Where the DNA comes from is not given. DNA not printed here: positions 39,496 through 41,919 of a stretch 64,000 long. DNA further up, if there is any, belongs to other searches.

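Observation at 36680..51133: Candidate undescribed glycosylation locus: GDP-heptose pathway plus GT-C, YfhO-like, flavoprotein, methyltransferase-GT2 fusion, GT87-like and epimerase genes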

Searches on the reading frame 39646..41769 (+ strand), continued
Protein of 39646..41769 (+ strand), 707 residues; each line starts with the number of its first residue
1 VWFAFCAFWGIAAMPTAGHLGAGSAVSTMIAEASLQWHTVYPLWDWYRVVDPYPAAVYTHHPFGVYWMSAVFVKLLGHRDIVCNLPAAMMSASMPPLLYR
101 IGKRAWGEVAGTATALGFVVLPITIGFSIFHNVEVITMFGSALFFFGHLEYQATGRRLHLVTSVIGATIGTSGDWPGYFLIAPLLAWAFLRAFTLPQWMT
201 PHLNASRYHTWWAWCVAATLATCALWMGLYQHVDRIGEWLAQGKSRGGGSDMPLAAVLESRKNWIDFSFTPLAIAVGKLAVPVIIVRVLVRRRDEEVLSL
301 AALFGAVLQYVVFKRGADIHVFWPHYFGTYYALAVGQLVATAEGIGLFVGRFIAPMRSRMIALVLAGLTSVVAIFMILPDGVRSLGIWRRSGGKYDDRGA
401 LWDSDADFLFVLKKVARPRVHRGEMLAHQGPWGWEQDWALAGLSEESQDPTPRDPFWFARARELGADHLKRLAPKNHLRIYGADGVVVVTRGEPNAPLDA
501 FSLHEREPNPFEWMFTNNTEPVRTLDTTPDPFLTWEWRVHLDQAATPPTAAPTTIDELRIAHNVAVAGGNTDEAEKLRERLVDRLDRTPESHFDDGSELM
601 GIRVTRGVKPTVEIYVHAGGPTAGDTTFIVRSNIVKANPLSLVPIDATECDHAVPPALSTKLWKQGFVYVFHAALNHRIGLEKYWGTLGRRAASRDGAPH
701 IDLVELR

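Call 52: search_protein_families(library=ncbifam, proteins=[L001:14010-14738:+, L003:12239-13723:+, L005:21064-21888:+, L006:14584-15897:+, L002:16252-17265:+, L002:17262-18203:-, L002:14924-16255:+], max_evalue=0.00001)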
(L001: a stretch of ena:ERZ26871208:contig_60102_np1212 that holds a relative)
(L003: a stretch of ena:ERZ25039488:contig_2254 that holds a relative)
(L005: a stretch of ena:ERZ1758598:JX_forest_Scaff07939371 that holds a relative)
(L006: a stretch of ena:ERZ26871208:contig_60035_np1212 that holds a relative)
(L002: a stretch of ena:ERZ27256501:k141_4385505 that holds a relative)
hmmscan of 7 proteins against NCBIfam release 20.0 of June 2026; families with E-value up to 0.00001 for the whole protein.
L001:14010-14738:+ (242 aa): 6 families
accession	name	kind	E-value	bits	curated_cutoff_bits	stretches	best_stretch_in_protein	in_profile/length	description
NF041391.1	DPhHxTase_Halo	equivalog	3.5e-11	42.5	375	1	18-211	5-190/213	dolichyl-phosphate hexose transferase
TIGR04182.1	glyco_TIGR04182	equivalog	2.5e-10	40.2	325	1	10-218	2-205/293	S-layer glycoprotein N-glycosyltransferase AglJ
TIGR03937.1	PgaC_IcaA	equivalog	5.6e-09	35.4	422.3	1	7-100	44-135/407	poly-beta-1,6-N-acetyl-D-glucosamine synthase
NF047588.1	GlcsyltransPgfSStrep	equivalog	1.4e-08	34.3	500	1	11-172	4-168/308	glycosyltransferase PgfS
NF007986.1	PRK10714.1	equivalog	3.5e-08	32.8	529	1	9-213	7-209/316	undecaprenyl-phosphate 4-deoxy-4-formamido-L-arabinose transferase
NF041875.1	EPS_EpsD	equivalog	6.6e-07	29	370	1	40-105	30-94/325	exopolysaccharide biosynthesis glycosyltransferase EpsD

L003:12239-13723:+ (494 aa): 14 families
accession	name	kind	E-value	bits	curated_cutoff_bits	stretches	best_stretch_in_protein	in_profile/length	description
TIGR04182.1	glyco_TIGR04182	equivalog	2e-21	76.6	325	1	251-482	1-214/293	S-layer glycoprotein N-glycosyltransferase AglJ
NF010496.0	PRK13915.1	equivalog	8.3e-12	44.8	262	1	248-357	29-143/307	glucosyl-3-phosphoglycerate synthase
TIGR03937.1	PgaC_IcaA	equivalog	1.1e-11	44.4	422.3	1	248-342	43-136/407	poly-beta-1,6-N-acetyl-D-glucosamine synthase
NF041391.1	DPhHxTase_Halo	equivalog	1.4e-11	43.8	375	1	258-462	3-187/213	dolichyl-phosphate hexose transferase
NF007482.0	PRK10073.1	equivalog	4.5e-11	42.3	423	1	249-350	5-104/334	glycosyltransferase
NF007986.1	PRK10714.1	equivalog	9.4e-11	41.3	529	1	250-467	6-209/316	undecaprenyl-phosphate 4-deoxy-4-formamido-L-arabinose transferase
TIGR04283.1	glyco_like_mftF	equivalog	9.5e-10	38.4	182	1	252-344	1-85/221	TIGR04283 family arsenosugar biosynthesis glycosyltransferase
NF041875.1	EPS_EpsD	equivalog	9.4e-08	31.8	370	1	252-343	1-91/325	exopolysaccharide biosynthesis glycosyltransferase EpsD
TIGR03965.1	mycofact_glyco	equivalog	1.8e-07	30.4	280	1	238-356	62-179/467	mycofactocin biosynthesis glycosyltransferase MftF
TIGR03111.1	glyc2_xrt_Gpos1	hypoth_equivalog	2e-07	30.2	363.95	1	250-343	49-143/439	TIGR03111 family XrtG-associated glycosyltransferase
NF047588.1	GlcsyltransPgfSStrep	equivalog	2.5e-07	30.2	500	1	251-343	2-97/308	glycosyltransferase PgfS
NF045692.1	OglycostaseCruG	equivalog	3.7e-07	29.4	600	1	240-323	31-112/386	2'-O-glycosyltransferase CruG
NF038302.1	EPS_HpsE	equivalog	3.8e-06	26.1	300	1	252-341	3-96/307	hormogonium polysaccharide biosynthesis glycosyltransferase HpsE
NF047683.1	TeichurnBiosyTuaG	equivalog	5.1e-06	26.3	400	1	249-344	5-99/252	teichuronic acid biosynthesis protein TuaG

L005:21064-21888:+ (274 aa): 5 families
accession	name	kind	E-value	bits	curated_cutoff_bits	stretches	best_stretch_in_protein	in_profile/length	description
NF041391.1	DPhHxTase_Halo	equivalog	8.3e-31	106.6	375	1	13-212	3-200/213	dolichyl-phosphate hexose transferase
TIGR04182.1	glyco_TIGR04182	equivalog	3.2e-26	92.4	325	1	7-211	2-208/293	S-layer glycoprotein N-glycosyltransferase AglJ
TIGR04283.1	glyco_like_mftF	equivalog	6.5e-13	48.8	182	1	7-94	1-90/221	TIGR04283 family arsenosugar biosynthesis glycosyltransferase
NF010496.0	PRK13915.1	equivalog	3.6e-12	46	262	1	4-89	30-129/307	glucosyl-3-phosphoglycerate synthase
NF058614.1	PPMAGASynPpgS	equivalog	1.3e-10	41.1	370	1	7-116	2-116/226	polyprenyl-phospho-N-acetylgalactosaminyl synthase PpgS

L006:14584-15897:+ (437 aa): 5 families
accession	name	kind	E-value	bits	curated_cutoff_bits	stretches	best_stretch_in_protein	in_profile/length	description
NF041391.1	DPhHxTase_Halo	equivalog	4.4e-47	159.8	375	1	209-410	1-199/213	dolichyl-phosphate hexose transferase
TIGR04182.1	glyco_TIGR04182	equivalog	1.2e-23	83.9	325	1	207-405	4-203/293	S-layer glycoprotein N-glycosyltransferase AglJ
NF010496.0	PRK13915.1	equivalog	1.1e-07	31.3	262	1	194-293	22-131/307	glucosyl-3-phosphoglycerate synthase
NF058614.1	PPMAGASynPpgS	equivalog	1.5e-07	31.1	370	1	211-393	8-195/226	polyprenyl-phospho-N-acetylgalactosaminyl synthase PpgS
NF007986.1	PRK10714.1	equivalog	7.3e-07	28.5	529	1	211-369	14-178/316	undecaprenyl-phosphate 4-deoxy-4-formamido-L-arabinose transferase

L002:16252-17265:+ (337 aa): 5 families
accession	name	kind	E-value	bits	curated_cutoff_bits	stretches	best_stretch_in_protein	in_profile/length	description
NF041391.1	DPhHxTase_Halo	equivalog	1.6e-51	174.3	375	1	114-312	1-198/213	dolichyl-phosphate hexose transferase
TIGR04182.1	glyco_TIGR04182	equivalog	9.3e-25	87.6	325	1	115-311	7-206/293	S-layer glycoprotein N-glycosyltransferase AglJ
NF010496.0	PRK13915.1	equivalog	5.3e-10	38.9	262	1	103-195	26-130/307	glucosyl-3-phosphoglycerate synthase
NF058614.1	PPMAGASynPpgS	equivalog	1e-08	34.9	370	1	116-295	8-194/226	polyprenyl-phospho-N-acetylgalactosaminyl synthase PpgS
TIGR04283.1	glyco_like_mftF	equivalog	7.3e-06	25.7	182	0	117-210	8-101/221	TIGR04283 family arsenosugar biosynthesis glycosyltransferase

L002:17262-18203:- (313 aa): 22 families
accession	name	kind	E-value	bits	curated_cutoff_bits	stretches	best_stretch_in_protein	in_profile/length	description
TIGR01179.1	galE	equivalog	4.8e-32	111.1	262.3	1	4-294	3-311/332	UDP-glucose 4-epimerase GalE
TIGR01181.1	dTDP_gluc_dehyt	equivalog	8e-30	104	365.1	1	4-305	3-309/321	dTDP-glucose 4,6-dehydratase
TIGR04180.1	EDH_00030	hypoth_equivalog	3e-23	82.3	475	1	4-252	2-253/297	NAD-dependent 4,6-dehydratase LegB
TIGR03466.1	HpnA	hypoth_equivalog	1.6e-17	63.4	367.65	1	1-224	1-218/327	hopanoid-associated sugar epimerase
NF007956.0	PRK10675.1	subfamily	8.9e-16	57.9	394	1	1-155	1-161/338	UDP-glucose 4-epimerase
TIGR02197.1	heptose_epim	equivalog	1e-15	57.8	274.6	1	5-224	3-231/316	ADP-glyceromanno-heptose 6-epimerase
NF043036.1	ErythonDh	equivalog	1.1e-15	57.7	325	1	1-171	1-177/321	D-erythronate dehydrogenase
TIGR02622.1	CDP_4_6_dhtase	equivalog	5.5e-15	55.3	278.45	1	3-305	7-328/352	CDP-glucose 4,6-dehydratase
NF007582.0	PRK10217.1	equivalog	2e-13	50.2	698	1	4-226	5-243/355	dTDP-glucose 4,6-dehydratase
NF042422.1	oxyalk_red_OleD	equivalog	1.1e-11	44.8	580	1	1-131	1-122/329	2-alkyl-3-oxoalkanoate reductase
NF007490.0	PRK10084.1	subfamily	3.6e-10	39.4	649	1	1-222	1-246/361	dTDP-glucose 4,6-dehydratase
NF011728.1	PRK15181.1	equivalog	4.8e-10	39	760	1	2-251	17-278/348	Vi polysaccharide biosynthesis UDP-N-acetylglucosaminuronic acid C-4 epimerase TviC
NF047922.1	GDPFucSynFcl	equivalog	5.8e-10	39.1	500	1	98-304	84-298/308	GDP-L-fucose synthase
NF052578.1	StrlDmthSdmBMthl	equivalog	2.3e-09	37.4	600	1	1-147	1-144/328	sterol demethylase protein SdmB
NF058621.1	DiazavRedAvaA7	equivalog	3.3e-09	36.8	400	1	1-225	1-221/304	3-diazoavenalumate denitrifying reductase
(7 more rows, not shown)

L002:14924-16255:+ (443 aa): 12 families
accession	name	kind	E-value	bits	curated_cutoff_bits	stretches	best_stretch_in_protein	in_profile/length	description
NF005548.0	PRK07208.1-4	equivalog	2.2e-50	171.7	389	1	2-422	4-445/488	hypothetical protein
NF005547.0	PRK07208.1-3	equivalog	1.6e-49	168.9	380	1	3-422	6-436/465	hypothetical protein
NF005545.0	PRK07208.1-1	equivalog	4e-42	144.2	451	1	3-430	9-464/504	hypothetical protein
NF005546.0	PRK07208.1-2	equivalog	9.9e-24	83.8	418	2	78-430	116-505/527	hypothetical protein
NF005560.0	PRK07233.1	equivalog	3.5e-22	78.8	252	2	197-413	196-414/435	hypothetical protein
NF005549.0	PRK07208.1-5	equivalog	1.4e-15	56.7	587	2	4-62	7-72/534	hypothetical protein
NF008841.0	PRK11883.1-1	equivalog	2.6e-13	49.7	517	0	3-88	5-97/453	protoporphyrinogen oxidase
NF008845.0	PRK11883.1-5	equivalog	5.6e-11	41.4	560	1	195-419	228-453/468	protoporphyrinogen oxidase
TIGR03467.1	HpnE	equivalog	2.4e-10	40.3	283.05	1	6-74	3-75/430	hydroxysqualene dehydroxylase HpnE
TIGR00031.1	UDP-GALP_mutase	equivalog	2.8e-08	33.1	303.75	0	359-426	307-375/378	UDP-galactopyranose mutase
TIGR00562.1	proto_IX_ox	equivalog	2e-07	30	97.85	0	2-58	3-64/470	protoporphyrinogen oxidase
NF058655.1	CrtID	equivalog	3.6e-06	26.1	640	0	5-51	2-51/478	bifunctional phytoene desaturase/3,4-desaturase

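Call 53: predict_structure(alignment_id=A2)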
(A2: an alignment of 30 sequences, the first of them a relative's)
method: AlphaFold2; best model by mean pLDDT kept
length: 599 residues; sequences in the alignment: 30
mean_pLDDT: 86.7   pTM: 0.89
mean pLDDT of the five models: 86.7, 86.1, 83.2, 82.2, 78.4
residues with pLDDT >= 90: 316; 70-90: 214; 50-70: 60; < 50: 9
segments of 3 or more residues with pLDDT < 50: 462-467
pLDDT, mean of each block of 10 residues (from residue 1): 95 97 88 76 84 81 60 59 83 91 97 97 97 90 84 97 80 91 93 84 97 95 97 91 73 74 92 76 73 97 96 97 92 89 78 92 98 96 97 97 91 83 84 78 67 80 49 67 87 93 92 96 93 89 91 97 90 95 90 66
secondary structure, 60 per line:
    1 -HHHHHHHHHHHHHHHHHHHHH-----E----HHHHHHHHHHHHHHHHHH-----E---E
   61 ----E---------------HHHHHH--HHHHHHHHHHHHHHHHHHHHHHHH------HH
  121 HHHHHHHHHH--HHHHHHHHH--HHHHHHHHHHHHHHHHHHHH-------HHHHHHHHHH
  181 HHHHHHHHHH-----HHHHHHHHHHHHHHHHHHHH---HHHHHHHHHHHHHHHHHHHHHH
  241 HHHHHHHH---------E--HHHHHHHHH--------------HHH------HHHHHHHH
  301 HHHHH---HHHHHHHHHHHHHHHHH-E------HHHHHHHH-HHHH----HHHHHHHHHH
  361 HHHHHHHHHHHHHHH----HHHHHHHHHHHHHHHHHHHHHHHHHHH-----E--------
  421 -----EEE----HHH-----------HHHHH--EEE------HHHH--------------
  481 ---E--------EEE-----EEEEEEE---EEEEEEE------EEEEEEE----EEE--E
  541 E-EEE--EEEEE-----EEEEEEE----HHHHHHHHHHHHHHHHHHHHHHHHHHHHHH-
elements in order: H2-22 H33-50 H81-86 H89-112 H119-130 H133-141 H144-163 H171-190 H196-215 H219-248 H261-269 H293-305 H309-325 H334-341 H343-346 H351-375 H380-406 E426-428 H447-451 E454-456 H463-466 E493-495 E501-507 E511-517 E524-530 E535-537 E543-545 E548-552 E558-564 H569-598

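Call 56: fold_search(model_id=the predicted structure, library=pdb)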
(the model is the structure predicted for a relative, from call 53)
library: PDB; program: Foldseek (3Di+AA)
matches with E <= 10: 550; with E <= 0.001: 6
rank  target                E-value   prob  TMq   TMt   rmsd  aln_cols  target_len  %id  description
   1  6w98_A                2.3e-06  1.00  0.41  0.21   9.1       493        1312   16  Single-Particle Cryo-EM Structure of Arabinofuranosyltransferase AftD from Mycobacteria (released 2020-05-13)
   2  6wby                  7.1e-06  1.00  0.46  0.24   7.9       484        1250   16  Single-Particle Cryo-EM Structure of Arabinofuranosyltransferase AftD from Mycobacteria, Mutant R1389S Class 2 (released 2020-05-13)
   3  5f15                  2.6e-05  1.00  0.43  0.47  10.3       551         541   12  Crystal Structure of ArnT from Cupriavidus metallidurans bound to Undecaprenyl phosphate (released 2016-02-17)
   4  6wbx                  1.8e-04  1.00  0.42  0.23   8.3       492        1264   15  Single-Particle Cryo-EM Structure of Arabinofuranosyltransferase AftD from Mycobacteria, Mutant R1389S Class 1 (released 2020-05-13)
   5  8age_A                2.5e-04  1.00  0.35  0.33  13.7       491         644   10  Structure of yeast oligosaccharylransferase complex with acceptor peptide bound (released 2022-12-07)
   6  9n9j_I                4.9e-04  1.00  0.44  0.38  12.7       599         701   11  Structure of a GRP94 folding intermediate engaged with a CCDC134- and FKBP11-bound secretory translocon (released 2025-11-19)
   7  8if8_C                3.5e-03  1.00  0.40  0.40   9.6       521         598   12  Arabinosyltransferase AftA (released 2023-05-31)
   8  9s6t_A                3.6e-03  0.99  0.34  0.40  17.8       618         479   10  Ternary cryo-EM structure of chicken ALG12 with Dol25-PP-GlcNAc2Man7, Dol25-P-Man, and Fab (released 2026-03-18)
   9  6x0o                  5.6e-03  0.84  0.25  0.17  23.0       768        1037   11  Single-Particle Cryo-EM Structure of Arabinosyltransferase EmbB from Mycobacterium smegmatis (released 2020-06-10)
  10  9s6u_A                8.8e-03  0.98  0.35  0.38  17.9       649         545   10  Ternary cryo-EM structure of human ALG9 with Dol25-PP-GlcNAc2Man8, Dol25-P-Man and Fab (released 2026-03-18)
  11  6p25_A                1.4e-02  1.00  0.27  0.23   8.0       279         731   12  Structure of S. cerevisiae protein O-mannosyltransferase Pmt1-Pmt2 complex bound to the sugar donor and a peptide acce (released 2019-07-10)
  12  7bvc_A                1.8e-02  0.99  0.31  0.20  10.8       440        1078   12  Cryo-EM structure of Mycobacterium smegmatis arabinosyltransferase EmbA-EmbB-AcpM2 in complex with ethambutol (released 2020-04-29)
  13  7sps_A                2.6e-02  0.14  0.10  0.12  22.5       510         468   13  Crystal structure of human glucose transporter GLUT3 bound with exofacial inhibitor SA47 (released 2022-05-18)
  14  7bvc_B                2.9e-02  0.77  0.31  0.20  22.0       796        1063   11  Cryo-EM structure of Mycobacterium smegmatis arabinosyltransferase EmbA-EmbB-AcpM2 in complex with ethambutol (released 2020-04-29)
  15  6s4m                  4.6e-02  0.14  0.11  0.14  23.5       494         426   13  Crystal structure of the human organic anion transporter MFSD10 (TETRAN) (released 2020-05-13)
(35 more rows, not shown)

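Call 61: find_related_loci(query=A1, collection=genome_contigs, flank=10000)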
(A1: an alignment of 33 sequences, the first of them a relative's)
Query A1 (707 aa) in genome_contigs; peptide patterns used: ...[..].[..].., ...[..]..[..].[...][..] (x = any residue, [..] = any of these).
189 stretches matched a pattern; 165 encode a relative of the query (tblastn E <= 1e-3); the best 80 are kept; 80 distinct loci.
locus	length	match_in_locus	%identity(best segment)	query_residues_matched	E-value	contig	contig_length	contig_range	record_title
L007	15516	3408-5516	54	1-703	0e+0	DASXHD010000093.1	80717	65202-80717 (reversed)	MAG TPA_asm: Polyangiaceae bacterium isolate SMAG_U5184 k141_3229862, whole genome shotgun sequence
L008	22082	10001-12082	54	10-703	0e+0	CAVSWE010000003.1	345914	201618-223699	MAG: uncultured delta proteobacterium isolate MFD05705.bin.2.131 genome assembly, contig: contig_23054, whole genome sho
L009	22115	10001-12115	52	2-707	0e+0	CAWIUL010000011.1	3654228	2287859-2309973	MAG: uncultured delta proteobacterium isolate MFD01872.bin.1.328 genome assembly, contig: contig_37708, whole genome sho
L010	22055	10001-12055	50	1-686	0e+0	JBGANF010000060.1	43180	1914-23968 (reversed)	MAG: Polyangiaceae bacterium isolate MAG_AAO_H10.108 AAOH10-108_opera_contig_3340, whole genome shotgun sequence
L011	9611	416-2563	47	1-707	0e+0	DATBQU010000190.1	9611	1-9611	MAG TPA_asm: Polyangiaceae bacterium isolate SMAG_U4111 k141_487398, whole genome shotgun sequence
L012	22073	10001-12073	49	1-695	0e+0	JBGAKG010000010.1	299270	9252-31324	MAG: Polyangiaceae bacterium isolate MAG_AAO_H125.35 AAOH125-35_opera_contig_171, whole genome shotgun sequence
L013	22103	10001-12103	48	2-700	0e+0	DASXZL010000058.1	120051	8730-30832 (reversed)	MAG TPA_asm: Polyangiaceae bacterium isolate SMAG_U4850 k141_1791826, whole genome shotgun sequence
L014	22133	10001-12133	48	2-707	0e+0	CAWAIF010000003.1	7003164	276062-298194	MAG: uncultured delta proteobacterium isolate MFD02416.bin.1.98 genome assembly, contig: contig_8404, whole genome shotg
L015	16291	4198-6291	56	2-699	0e+0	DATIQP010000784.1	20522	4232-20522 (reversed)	MAG TPA_asm: Polyangiaceae bacterium isolate SMAG_U15880 k141_543460, whole genome shotgun sequence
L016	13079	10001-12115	50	10-707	0e+0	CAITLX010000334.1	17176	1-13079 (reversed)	MAG: uncultured delta proteobacterium isolate LJ-3-65m_bin-0446 genome assembly, contig: bin-0446:334/965, whole genome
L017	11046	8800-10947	45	2-706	0e+0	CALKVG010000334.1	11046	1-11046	MAG TPA_asm: uncultured Myxococcales bacterium isolate SRR5457059_bin.51_CONCOCT_v1.1_MAG genome assembly, contig: ERZ79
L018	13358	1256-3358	47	2-699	0e+0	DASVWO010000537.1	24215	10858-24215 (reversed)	MAG TPA_asm: Polyangiaceae bacterium isolate SMAG_U2550 k141_472786, whole genome shotgun sequence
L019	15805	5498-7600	47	2-699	0e+0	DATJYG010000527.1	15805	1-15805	MAG TPA_asm: Polyangiaceae bacterium isolate SMAG_U15146 k141_1206876, whole genome shotgun sequence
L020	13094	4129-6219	47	2-699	0e+0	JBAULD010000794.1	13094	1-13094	MAG: Polyangiaceae bacterium isolate MFD04780_ilm_asm_bin14 k127_159780, whole genome shotgun sequence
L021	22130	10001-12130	46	1-707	0e+0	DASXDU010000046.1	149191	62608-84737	MAG TPA_asm: Polyangiaceae bacterium isolate SMAG_U5094 k141_528865, whole genome shotgun sequence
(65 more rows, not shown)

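Call 63: search_solved_structures(query=L002:17262-18203:-, max_evalue=1e-10)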
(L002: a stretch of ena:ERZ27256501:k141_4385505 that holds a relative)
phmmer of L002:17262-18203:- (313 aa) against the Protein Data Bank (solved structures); distinct sequences matched with E-value up to 1e-10: 64 (the best 60 are shown).
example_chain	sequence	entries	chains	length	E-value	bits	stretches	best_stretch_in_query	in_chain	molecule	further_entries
8rdg_A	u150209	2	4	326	9.9e-69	235.2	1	1-310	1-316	SDR family NAD(P)-dependent oxidoreductase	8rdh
3ehe_A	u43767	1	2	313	1.4e-68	234.6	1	5-310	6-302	UDP-glucose 4-epimerase (GalE-1)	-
8rdi_A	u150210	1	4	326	3.6e-68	233.3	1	1-310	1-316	SDR family NAD(P)-dependent oxidoreductase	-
3icp_A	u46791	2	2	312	2.9e-59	204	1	1-313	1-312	NAD-dependent epimerase/dehydratase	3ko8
3aw9_A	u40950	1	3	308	3.1e-54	187.6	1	1-313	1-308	NAD-dependent epimerase/dehydratase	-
4zrm_A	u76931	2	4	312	1.6e-27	99.8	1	3-304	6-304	UDP-glucose 4-epimerase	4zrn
6wjb_A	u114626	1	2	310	3.2e-27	98.9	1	2-217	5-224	NAD-dependent epimerase/dehydratase family protein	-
6wj9_A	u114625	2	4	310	3.1e-26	95.6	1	2-217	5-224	NAD-dependent epimerase/dehydratase family protein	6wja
2p5u_A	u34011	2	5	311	7.7e-26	94.3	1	1-291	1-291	UDP-glucose 4-epimerase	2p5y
6dnt_A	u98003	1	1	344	1.1e-25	93.8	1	4-293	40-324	NAD-dependent epimerase/dehydratase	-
7ys8_A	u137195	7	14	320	1.8e-23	86.5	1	1-255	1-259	UDP-glucose 4-epimerase | UDP-glucose 4-epimerase along with EC 5.1.3.2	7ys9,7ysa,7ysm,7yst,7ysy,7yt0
6zl6_A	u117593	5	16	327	2.4e-22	82.8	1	1-255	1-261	Epimerase domain-containing protein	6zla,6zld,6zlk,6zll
6zlj_A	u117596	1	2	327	8.8e-22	81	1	1-255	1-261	Epimerase domain-containing protein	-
8sg0_A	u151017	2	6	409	2.1e-21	79.8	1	2-253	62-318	GDP-mannose 3,5-epimerase | GDP-mannose 3,5 epimerase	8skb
8vr2_A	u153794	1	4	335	6.7e-20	74.8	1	3-302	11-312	NAD-dependent epimerase/dehydratase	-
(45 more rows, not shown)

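Call 80: list_cluster_members(proteins=[P0001, P0242])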
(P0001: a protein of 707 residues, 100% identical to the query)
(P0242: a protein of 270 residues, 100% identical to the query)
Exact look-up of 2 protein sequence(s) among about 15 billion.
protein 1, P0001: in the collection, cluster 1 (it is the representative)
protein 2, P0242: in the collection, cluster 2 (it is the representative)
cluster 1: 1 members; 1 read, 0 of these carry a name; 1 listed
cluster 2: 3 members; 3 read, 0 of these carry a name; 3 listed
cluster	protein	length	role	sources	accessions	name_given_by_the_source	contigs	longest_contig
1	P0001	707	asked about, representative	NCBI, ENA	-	-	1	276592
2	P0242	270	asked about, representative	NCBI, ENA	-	-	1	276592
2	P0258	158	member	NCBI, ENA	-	-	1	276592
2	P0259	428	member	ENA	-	-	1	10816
